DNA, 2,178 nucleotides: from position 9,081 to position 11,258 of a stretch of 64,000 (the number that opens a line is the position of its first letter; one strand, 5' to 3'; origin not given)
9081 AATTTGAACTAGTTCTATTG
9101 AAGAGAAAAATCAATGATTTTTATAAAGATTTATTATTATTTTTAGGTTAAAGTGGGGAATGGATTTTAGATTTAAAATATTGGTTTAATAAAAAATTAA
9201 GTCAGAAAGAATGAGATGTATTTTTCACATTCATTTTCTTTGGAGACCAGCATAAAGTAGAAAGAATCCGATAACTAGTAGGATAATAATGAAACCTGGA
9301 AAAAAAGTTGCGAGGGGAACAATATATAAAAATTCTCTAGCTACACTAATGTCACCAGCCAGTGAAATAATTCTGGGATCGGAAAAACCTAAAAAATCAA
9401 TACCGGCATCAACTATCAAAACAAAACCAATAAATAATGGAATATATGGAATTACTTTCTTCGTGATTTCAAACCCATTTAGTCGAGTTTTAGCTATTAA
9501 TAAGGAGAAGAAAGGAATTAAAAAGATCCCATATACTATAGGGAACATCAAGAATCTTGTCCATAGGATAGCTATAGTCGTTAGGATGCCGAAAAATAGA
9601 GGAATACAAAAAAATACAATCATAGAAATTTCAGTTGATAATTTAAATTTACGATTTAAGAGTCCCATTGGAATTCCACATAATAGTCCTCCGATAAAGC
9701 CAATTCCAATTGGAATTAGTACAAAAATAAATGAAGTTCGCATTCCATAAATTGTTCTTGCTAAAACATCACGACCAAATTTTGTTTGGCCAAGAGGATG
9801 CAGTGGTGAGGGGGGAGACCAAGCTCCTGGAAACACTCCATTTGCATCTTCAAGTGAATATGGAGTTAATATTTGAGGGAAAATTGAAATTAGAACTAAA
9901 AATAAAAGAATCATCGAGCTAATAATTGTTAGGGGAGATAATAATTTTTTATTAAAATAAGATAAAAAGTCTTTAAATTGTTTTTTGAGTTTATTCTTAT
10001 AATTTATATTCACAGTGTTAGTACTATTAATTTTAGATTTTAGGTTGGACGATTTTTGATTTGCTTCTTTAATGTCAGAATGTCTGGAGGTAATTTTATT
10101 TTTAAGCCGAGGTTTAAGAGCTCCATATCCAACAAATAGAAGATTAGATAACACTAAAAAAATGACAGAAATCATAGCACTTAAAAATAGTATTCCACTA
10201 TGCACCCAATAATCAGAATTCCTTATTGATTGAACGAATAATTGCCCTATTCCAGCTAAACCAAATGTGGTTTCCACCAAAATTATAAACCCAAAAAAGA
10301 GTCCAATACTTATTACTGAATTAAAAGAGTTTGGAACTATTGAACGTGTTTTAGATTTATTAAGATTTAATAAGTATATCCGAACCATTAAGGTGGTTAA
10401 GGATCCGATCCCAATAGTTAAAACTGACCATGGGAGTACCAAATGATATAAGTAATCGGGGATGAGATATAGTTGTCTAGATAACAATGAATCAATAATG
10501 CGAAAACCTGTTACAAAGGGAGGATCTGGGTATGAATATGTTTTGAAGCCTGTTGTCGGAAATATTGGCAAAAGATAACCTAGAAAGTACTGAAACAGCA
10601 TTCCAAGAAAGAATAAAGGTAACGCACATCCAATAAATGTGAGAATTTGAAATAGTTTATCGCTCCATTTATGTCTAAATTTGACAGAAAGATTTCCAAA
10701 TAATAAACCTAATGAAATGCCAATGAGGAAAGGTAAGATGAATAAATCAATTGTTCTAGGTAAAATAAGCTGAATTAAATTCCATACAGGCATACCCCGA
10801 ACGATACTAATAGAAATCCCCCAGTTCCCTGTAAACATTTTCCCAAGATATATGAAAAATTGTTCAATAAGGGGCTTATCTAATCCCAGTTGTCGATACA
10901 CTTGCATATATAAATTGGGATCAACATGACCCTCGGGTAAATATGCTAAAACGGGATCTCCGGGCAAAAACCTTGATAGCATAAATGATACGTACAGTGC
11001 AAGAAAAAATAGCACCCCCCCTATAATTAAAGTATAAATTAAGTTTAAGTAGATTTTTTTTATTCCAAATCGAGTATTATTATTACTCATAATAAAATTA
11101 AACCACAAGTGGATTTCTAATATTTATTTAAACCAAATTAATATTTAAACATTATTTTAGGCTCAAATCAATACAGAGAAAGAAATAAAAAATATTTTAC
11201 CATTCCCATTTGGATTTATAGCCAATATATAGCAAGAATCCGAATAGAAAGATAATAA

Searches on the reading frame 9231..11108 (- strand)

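Call 52: search_protein_families(library=pfam, proteins=[window:9231-11108:-], max_evalue=0.001)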
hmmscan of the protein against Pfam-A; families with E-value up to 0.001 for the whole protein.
window:9231-11108:- (625 aa): 2 families
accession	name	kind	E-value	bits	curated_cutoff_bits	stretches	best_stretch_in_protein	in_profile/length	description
PF00528.27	BPD_transp_1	-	1.5e-07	31.8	26.4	2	261-336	111-183/184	Binding-protein-dependent transport system inner membrane component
PF19300.4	BPD_transp_1_N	-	8.2e-05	23.2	23.8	1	29-95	10-76/114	Binding-prot-dependent transport system membrane comp, N-term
